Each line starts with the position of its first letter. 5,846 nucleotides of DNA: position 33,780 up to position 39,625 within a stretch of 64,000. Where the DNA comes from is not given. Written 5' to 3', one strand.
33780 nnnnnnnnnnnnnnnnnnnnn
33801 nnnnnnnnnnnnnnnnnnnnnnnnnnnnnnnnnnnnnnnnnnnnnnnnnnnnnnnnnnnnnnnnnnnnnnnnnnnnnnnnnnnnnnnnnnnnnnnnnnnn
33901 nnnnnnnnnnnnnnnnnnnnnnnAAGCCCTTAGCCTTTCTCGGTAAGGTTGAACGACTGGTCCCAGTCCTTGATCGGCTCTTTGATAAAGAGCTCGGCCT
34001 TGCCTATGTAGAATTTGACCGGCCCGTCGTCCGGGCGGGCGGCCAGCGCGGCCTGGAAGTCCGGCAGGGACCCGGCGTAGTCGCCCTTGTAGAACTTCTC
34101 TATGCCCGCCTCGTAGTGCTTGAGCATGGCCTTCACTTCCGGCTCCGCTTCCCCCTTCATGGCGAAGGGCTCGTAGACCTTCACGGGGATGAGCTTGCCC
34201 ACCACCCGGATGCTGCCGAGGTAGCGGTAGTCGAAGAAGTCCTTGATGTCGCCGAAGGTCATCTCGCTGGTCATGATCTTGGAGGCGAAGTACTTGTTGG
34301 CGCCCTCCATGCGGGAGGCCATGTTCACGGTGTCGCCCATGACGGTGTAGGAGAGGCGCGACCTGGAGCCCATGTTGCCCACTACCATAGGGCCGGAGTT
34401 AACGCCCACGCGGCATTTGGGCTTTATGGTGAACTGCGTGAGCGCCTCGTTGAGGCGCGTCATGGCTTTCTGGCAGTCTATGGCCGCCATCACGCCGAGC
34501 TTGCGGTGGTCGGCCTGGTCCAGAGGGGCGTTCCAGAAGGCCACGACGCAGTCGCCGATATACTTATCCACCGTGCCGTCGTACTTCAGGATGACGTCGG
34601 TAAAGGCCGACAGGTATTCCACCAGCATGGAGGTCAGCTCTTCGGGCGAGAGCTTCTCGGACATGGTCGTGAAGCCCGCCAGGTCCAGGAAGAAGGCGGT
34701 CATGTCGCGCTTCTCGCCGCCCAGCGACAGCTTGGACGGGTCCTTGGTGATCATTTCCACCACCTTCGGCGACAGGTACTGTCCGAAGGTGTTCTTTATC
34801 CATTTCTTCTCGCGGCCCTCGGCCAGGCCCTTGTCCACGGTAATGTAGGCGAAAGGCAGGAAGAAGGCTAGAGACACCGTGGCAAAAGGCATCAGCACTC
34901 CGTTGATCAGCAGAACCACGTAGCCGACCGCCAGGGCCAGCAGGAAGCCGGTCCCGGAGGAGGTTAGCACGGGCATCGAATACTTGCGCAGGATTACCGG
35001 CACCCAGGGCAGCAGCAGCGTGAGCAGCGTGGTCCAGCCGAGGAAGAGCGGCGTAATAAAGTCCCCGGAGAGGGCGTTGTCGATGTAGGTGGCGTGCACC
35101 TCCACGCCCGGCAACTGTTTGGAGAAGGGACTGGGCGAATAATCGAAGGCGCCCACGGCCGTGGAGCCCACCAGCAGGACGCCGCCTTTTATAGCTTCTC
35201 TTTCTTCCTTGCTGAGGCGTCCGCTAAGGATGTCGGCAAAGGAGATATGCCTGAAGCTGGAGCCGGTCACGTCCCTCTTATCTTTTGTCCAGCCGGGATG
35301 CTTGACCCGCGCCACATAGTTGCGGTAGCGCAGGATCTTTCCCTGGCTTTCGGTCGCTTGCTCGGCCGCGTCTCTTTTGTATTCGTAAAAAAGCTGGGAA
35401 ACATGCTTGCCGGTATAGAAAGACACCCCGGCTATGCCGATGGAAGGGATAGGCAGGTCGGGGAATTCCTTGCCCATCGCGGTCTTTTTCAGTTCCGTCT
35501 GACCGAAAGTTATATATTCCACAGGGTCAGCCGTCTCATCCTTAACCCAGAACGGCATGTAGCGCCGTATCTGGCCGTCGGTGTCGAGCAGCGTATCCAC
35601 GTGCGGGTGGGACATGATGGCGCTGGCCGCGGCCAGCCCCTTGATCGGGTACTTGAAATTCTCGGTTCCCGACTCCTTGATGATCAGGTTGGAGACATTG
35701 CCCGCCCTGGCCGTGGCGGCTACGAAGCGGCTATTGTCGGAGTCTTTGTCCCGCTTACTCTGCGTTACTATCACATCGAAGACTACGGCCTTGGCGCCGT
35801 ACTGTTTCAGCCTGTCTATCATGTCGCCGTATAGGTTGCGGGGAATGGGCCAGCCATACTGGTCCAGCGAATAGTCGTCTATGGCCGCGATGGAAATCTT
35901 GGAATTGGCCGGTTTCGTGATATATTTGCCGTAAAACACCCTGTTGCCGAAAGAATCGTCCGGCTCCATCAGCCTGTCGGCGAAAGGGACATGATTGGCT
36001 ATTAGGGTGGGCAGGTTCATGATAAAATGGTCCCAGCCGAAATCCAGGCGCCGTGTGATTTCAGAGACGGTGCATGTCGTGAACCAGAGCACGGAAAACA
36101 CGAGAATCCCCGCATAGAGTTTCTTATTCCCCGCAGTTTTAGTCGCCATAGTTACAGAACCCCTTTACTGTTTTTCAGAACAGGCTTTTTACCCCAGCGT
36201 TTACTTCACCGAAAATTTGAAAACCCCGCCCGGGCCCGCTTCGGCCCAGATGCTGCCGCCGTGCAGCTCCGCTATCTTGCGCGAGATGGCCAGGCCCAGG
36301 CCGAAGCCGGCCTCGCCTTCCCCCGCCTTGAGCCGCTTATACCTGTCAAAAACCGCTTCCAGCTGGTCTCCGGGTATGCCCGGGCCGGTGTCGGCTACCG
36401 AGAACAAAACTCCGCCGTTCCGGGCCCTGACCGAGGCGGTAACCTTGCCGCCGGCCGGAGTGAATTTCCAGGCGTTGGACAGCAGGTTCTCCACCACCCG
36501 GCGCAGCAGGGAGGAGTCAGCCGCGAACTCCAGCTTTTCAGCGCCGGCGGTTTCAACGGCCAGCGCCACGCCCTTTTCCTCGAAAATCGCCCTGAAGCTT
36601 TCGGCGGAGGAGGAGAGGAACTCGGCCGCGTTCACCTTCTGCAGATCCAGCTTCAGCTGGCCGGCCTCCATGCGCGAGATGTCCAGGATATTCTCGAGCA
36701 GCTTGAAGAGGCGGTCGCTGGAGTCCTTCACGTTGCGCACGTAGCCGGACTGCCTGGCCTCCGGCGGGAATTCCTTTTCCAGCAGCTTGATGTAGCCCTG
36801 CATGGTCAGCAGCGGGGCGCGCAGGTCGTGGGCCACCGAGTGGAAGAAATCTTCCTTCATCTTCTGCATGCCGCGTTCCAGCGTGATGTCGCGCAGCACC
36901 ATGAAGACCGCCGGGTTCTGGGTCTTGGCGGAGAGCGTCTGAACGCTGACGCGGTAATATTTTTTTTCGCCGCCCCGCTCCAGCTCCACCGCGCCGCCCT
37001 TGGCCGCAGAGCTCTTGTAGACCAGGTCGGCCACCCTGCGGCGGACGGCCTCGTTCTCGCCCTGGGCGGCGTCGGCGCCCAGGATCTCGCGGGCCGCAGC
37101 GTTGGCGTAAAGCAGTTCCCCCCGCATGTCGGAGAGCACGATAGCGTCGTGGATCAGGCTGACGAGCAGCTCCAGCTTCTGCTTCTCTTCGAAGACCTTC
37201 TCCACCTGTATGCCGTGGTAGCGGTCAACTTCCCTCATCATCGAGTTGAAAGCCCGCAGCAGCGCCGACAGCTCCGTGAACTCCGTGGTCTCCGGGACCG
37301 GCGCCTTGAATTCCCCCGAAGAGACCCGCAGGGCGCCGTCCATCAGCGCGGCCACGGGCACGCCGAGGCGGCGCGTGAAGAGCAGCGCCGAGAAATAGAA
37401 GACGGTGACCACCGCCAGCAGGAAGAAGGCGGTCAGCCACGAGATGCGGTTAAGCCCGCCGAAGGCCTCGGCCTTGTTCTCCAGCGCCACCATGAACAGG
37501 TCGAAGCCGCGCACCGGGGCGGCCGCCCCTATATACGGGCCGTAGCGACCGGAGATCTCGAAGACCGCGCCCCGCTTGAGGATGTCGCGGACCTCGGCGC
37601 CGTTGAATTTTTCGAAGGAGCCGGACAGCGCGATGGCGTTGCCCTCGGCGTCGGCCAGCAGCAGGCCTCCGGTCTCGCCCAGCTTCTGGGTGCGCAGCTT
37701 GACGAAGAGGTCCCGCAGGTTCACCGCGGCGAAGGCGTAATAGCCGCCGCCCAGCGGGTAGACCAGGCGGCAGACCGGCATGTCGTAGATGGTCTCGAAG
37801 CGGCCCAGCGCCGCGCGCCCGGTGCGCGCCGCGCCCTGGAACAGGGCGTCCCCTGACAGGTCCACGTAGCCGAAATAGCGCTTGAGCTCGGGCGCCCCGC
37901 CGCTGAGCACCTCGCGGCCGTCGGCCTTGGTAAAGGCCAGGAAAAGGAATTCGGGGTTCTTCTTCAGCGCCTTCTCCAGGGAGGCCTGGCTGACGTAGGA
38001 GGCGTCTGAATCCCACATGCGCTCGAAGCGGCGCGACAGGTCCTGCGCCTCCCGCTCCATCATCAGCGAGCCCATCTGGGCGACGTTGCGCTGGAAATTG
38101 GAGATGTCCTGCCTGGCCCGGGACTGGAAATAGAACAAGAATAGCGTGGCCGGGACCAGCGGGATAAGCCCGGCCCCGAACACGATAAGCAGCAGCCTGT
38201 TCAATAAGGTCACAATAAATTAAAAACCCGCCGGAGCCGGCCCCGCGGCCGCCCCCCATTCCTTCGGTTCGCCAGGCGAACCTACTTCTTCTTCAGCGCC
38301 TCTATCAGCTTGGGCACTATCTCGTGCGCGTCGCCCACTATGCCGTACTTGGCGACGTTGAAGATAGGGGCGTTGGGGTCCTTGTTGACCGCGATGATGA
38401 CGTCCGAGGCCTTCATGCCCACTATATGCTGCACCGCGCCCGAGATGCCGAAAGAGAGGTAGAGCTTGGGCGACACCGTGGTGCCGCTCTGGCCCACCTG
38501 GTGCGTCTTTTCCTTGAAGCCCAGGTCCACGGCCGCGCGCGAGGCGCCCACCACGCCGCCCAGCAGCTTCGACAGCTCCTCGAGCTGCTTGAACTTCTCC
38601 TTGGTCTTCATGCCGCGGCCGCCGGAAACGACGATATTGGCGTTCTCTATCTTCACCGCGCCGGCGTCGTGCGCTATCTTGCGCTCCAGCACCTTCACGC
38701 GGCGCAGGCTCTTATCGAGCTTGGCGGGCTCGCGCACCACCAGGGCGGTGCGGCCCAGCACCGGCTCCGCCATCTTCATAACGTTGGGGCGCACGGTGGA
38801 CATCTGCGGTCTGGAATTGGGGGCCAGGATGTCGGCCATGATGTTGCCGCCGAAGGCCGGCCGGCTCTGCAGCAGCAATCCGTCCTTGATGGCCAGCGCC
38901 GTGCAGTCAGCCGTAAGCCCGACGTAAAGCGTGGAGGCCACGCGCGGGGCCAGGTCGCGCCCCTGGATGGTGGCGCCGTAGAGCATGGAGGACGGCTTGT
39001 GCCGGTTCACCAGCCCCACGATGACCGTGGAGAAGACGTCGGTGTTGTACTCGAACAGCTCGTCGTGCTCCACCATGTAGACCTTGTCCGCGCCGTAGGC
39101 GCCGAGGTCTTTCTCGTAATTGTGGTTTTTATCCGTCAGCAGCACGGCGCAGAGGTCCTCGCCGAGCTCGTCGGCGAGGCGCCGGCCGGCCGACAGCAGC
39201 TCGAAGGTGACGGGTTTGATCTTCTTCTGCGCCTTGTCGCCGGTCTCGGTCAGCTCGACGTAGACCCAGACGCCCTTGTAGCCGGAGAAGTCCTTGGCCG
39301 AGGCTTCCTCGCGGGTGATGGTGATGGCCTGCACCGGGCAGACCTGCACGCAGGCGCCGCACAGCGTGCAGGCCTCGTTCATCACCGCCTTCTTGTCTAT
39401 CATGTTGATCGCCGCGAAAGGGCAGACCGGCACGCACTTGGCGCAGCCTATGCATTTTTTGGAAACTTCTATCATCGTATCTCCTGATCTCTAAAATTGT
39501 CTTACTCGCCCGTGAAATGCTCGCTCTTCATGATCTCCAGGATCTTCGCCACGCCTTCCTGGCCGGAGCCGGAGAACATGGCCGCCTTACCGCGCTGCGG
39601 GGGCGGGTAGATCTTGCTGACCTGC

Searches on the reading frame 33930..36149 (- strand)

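Call 5: search_protein_families(library=pfam, proteins=[window:33930-36149:-], max_evalue=0.01)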
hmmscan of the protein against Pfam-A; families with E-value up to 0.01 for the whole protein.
window:33930-36149:- (739 aa): 2 families
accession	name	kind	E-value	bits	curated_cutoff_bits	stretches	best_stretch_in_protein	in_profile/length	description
PF05226.16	CHASE2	-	9e-37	127.5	26.3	1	81-379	33-249/257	CHASE2 domain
PF00211.25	Guanylate_cyc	-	1e-19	71.3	21.9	1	481-652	7-173/183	Adenylate and Guanylate cyclase catalytic domain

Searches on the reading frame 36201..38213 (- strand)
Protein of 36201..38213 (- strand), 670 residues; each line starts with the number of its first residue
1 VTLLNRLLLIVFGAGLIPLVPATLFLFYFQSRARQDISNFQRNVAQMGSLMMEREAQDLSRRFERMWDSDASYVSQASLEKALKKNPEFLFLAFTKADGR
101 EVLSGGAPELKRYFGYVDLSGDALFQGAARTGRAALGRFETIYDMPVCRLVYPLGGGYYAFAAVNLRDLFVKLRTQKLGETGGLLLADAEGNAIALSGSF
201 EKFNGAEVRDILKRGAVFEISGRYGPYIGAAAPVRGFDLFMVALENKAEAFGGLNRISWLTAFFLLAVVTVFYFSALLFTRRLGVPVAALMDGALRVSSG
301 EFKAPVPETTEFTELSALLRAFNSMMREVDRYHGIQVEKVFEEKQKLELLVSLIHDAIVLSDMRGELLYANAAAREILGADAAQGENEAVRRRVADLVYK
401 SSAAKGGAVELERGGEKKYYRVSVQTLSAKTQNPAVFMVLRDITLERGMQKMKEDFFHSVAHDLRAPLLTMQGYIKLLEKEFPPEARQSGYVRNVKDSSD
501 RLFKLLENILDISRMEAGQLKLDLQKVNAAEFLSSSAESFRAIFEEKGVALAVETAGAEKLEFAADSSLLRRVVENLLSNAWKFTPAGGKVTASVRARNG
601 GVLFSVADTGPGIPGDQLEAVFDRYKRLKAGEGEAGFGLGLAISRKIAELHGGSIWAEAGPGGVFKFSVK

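Call 5: search_protein_families(library=pfam, proteins=[window:36201-38213:-], max_evalue=0.01)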
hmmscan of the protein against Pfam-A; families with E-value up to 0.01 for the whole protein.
window:36201-38213:- (670 aa): 8 families
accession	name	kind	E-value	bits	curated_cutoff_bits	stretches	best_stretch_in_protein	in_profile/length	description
PF02518.31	HATPase_c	-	2.4e-25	89.6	26.4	1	566-668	2-104/111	Histidine kinase-, DNA gyrase B-, and HSP90-like ATPase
PF00512.31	HisKA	-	3e-15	56.5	26.9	1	452-518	1-66/66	His Kinase A (phospho-acceptor) domain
PF00672.30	HAMP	-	6.8e-06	26.8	25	1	278-328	1-50/53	HAMP domain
PF00989.32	PAS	-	0.00013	22.4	22.6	1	347-385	3-41/113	PAS fold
PF02743.24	dCache_1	-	0.00022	21.3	45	1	69-195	51-181/240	Cache domain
PF13188.13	PAS_8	-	0.00023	21.4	21.8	1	346-386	2-41/65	PAS domain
PF13426.13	PAS_9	-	0.0018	19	27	0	356-403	2-45/103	PAS domain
PF08448.16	PAS_4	-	0.0034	18.1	23.1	0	356-445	6-107/110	PAS fold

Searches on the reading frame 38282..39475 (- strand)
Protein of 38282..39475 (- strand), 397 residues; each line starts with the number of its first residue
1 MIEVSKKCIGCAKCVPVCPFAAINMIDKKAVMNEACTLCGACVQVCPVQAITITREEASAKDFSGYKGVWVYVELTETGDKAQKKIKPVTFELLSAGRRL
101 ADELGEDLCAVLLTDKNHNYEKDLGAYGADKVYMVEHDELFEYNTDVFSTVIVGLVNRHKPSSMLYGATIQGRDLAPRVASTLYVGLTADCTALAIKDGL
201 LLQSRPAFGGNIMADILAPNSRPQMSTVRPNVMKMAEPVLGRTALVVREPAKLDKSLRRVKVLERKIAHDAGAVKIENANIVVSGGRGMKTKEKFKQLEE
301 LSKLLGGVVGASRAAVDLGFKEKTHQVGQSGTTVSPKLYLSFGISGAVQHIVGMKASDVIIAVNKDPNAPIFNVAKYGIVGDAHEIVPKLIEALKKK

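Call 5: search_protein_families(library=pfam, proteins=[window:38282-39475:-], max_evalue=0.01)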
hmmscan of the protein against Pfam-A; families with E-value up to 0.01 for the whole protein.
window:38282-39475:- (397 aa): 15 families
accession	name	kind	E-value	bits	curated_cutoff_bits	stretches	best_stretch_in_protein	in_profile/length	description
PF01012.27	ETF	-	9.6e-41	140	26.7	1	82-248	9-175/181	Electron transfer flavoprotein domain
PF00766.25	ETF_alpha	-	1.5e-33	115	27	1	275-355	1-81/81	Electron transfer flavoprotein FAD-binding domain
PF00037.32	Fer4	-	7.3e-13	48.2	21.1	2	32-52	4-24/24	4Fe-4S binding domain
PF12838.12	Fer4_7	-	3e-11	44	27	2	7-50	1-52/52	4Fe-4S dicluster domain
PF12837.12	Fer4_6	-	5.8e-10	39.1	25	2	31-51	4-24/24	4Fe-4S binding domain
PF13237.11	Fer4_10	-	1.6e-09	38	25.5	1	2-47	3-53/53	4Fe-4S dicluster domain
PF13484.11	Fer4_16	-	2.1e-09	38.5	30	2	36-63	2-29/66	4Fe-4S double cluster binding domain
PF14697.11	Fer4_21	-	6.9e-09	36.1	35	1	6-52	6-58/59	4Fe-4S dicluster domain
PF13187.11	Fer4_9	-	7.2e-09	36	27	1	7-51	1-52/52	4Fe-4S dicluster domain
PF25160.1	LdpA_Fe-S-bd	-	1.5e-08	34.8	27.6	2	4-27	24-47/49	LdpA Fe-S cluster-binding domain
PF12797.12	Fer4_2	-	3.4e-08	33.4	24.5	2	32-48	6-22/22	4Fe-4S binding domain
PF12800.12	Fer4_4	-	3.4e-06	27.4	24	1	34-48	2-16/17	4Fe-4S binding domain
PF13534.11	Fer4_17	-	5.4e-06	27.3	22.2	1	7-34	1-28/61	4Fe-4S dicluster domain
PF12798.12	Fer4_3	-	5.8e-06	27.2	27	1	36-50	1-15/15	4Fe-4S binding domain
PF13183.11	Fer4_8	-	2e-05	25.4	27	0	35-49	4-18/68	4Fe-4S dicluster domain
